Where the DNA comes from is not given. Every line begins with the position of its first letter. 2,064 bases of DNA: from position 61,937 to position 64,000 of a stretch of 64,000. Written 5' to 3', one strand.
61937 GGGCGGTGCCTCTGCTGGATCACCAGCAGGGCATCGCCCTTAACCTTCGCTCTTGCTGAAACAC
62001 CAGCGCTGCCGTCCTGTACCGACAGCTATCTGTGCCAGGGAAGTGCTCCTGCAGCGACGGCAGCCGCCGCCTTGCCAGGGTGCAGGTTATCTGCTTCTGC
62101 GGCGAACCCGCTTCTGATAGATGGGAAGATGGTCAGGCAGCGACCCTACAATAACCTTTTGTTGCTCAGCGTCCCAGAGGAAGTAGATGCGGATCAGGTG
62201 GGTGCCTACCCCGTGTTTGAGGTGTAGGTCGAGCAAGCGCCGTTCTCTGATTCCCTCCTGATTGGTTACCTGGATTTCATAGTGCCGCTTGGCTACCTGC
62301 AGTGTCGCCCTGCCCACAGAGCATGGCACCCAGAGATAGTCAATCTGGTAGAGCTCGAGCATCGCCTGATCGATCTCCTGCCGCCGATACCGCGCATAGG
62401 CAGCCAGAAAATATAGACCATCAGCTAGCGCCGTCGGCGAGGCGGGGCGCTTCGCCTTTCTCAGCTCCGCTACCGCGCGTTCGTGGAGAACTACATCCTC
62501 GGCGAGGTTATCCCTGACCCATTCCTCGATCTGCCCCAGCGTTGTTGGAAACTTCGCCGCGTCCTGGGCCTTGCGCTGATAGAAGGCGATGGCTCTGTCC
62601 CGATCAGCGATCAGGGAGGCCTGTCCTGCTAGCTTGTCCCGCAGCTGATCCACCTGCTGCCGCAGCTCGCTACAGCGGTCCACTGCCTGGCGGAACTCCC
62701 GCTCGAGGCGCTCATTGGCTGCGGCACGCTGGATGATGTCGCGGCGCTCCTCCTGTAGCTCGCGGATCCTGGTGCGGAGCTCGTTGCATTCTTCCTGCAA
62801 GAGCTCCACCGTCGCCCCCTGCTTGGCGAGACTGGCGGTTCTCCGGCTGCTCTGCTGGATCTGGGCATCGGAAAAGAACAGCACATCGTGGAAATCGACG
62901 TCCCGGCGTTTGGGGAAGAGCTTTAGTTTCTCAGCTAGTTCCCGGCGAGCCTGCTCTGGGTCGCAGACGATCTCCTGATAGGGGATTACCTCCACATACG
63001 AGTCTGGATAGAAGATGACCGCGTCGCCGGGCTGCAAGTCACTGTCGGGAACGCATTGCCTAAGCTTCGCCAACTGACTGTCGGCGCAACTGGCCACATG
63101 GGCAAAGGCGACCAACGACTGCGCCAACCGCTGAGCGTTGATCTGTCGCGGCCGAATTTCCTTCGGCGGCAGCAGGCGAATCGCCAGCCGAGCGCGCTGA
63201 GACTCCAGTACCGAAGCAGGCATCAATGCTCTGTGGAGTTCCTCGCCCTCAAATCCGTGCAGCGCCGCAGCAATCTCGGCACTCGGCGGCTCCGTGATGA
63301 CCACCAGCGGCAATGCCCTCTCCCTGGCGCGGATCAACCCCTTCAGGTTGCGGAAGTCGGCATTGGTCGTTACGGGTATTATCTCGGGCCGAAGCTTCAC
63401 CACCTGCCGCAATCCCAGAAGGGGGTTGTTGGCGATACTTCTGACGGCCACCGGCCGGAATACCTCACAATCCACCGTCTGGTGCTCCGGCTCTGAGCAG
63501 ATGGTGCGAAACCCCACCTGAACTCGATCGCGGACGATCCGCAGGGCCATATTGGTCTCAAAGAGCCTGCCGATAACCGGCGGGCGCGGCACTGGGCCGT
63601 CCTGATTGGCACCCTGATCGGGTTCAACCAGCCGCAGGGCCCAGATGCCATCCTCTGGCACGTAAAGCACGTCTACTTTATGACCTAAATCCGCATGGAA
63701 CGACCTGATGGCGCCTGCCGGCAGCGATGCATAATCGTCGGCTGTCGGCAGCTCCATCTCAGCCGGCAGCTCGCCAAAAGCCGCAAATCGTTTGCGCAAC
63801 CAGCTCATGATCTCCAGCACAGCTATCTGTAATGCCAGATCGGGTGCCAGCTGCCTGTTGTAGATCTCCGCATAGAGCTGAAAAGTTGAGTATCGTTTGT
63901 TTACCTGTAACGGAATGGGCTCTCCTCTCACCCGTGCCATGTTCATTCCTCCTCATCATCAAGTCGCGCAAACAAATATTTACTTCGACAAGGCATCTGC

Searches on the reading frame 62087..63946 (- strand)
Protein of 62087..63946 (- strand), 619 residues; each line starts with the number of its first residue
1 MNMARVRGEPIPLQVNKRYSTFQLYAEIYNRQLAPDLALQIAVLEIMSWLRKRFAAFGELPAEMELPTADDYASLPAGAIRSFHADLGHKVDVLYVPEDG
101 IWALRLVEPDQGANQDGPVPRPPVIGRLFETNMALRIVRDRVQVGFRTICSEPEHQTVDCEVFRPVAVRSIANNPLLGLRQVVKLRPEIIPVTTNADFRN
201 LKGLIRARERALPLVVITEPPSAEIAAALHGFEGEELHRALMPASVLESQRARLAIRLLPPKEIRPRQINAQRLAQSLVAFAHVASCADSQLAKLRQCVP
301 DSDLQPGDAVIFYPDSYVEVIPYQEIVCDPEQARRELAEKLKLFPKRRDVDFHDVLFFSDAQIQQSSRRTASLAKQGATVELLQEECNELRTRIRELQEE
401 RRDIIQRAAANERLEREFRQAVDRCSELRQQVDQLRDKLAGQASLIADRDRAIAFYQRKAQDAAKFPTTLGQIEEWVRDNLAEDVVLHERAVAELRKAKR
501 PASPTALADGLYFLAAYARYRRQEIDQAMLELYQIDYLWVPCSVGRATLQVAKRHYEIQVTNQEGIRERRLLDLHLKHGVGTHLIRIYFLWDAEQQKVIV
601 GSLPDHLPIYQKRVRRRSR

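Call 64: find_encoding_contigs(protein=window:62087-63946:-, flank=10000, max_places=2)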
Protein window:62087-63946:- (619 aa): 3 contigs read that carry it; 2 places shown.
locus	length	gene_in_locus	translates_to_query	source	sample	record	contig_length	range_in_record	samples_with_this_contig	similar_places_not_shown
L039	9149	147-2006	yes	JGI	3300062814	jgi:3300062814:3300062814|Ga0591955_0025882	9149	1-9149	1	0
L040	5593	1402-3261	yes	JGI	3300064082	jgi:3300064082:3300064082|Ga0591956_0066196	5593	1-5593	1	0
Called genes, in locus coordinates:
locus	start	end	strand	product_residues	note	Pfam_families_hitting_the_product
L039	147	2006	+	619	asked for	-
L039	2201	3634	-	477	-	PF00450:Peptidase_S10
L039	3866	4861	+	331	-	PF01661:Macro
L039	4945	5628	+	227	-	-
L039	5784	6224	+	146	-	PF00903:Glyoxalase (weak)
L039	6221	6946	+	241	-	PF05430:Methyltransf_30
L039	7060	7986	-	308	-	PF00892:EamA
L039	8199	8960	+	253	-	PF00196:GerE (weak), PF13384:HTH_23 (weak), PF09860:DUF2087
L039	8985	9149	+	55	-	?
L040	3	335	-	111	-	?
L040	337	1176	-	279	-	PF10418:DHODB_Fe-S_bind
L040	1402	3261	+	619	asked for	-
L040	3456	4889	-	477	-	PF00450:Peptidase_S10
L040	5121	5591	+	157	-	?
